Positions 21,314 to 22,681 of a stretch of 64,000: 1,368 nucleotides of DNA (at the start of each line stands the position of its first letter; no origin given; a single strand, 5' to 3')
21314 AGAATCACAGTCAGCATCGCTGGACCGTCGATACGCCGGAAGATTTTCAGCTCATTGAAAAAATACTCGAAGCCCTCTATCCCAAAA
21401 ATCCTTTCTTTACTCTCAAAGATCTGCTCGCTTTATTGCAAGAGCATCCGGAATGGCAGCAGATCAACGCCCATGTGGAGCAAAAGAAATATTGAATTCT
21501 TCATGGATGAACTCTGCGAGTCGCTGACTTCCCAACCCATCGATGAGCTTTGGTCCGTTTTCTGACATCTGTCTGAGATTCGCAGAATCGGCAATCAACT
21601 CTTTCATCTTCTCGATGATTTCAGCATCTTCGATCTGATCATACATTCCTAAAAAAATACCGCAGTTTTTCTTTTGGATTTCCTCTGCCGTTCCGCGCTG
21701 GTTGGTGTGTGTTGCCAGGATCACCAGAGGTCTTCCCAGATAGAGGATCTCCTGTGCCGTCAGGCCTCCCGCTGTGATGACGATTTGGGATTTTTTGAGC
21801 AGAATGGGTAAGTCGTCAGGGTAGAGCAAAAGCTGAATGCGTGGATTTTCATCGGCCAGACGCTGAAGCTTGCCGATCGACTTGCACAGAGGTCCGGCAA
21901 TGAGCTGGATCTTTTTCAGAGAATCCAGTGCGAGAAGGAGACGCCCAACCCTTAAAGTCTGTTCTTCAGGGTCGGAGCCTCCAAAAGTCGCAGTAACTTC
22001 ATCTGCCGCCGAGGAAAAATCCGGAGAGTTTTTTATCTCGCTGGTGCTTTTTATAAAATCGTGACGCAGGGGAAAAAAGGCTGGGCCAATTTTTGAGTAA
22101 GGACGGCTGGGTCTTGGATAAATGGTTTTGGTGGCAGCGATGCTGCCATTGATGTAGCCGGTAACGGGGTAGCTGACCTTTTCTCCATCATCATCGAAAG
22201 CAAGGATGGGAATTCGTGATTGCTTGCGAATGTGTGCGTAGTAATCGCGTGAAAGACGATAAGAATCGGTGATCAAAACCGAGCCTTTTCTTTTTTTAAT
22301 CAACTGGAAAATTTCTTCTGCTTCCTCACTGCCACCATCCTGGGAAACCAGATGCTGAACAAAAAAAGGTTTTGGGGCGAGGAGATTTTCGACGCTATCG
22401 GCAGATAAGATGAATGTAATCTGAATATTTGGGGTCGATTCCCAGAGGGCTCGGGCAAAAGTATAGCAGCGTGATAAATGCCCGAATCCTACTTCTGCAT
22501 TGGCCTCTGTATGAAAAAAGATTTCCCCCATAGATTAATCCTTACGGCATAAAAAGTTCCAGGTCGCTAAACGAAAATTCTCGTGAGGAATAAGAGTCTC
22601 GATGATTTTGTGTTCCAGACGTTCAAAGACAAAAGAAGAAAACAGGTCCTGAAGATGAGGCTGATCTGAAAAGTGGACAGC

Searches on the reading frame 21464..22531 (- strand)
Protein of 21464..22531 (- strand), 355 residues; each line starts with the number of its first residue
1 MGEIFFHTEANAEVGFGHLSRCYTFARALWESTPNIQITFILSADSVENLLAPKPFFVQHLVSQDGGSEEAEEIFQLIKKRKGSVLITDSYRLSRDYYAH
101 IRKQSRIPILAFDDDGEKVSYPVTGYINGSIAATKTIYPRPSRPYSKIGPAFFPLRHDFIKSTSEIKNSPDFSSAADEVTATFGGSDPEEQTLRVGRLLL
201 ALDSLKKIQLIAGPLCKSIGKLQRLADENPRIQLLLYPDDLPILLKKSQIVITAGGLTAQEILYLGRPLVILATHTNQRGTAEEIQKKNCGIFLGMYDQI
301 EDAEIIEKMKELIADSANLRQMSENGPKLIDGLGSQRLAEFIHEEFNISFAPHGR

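Call 28: search_protein_families(library=pfam, proteins=[window:21464-22531:-], max_evalue=0.001)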
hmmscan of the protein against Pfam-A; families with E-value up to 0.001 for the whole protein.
window:21464-22531:- (355 aa): 1 family
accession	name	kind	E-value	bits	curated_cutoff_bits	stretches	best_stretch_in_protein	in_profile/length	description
PF04101.22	Glyco_tran_28_C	-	5.1e-06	27.1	22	1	223-325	48-153/166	Glycosyltransferase family 28 C-terminal domain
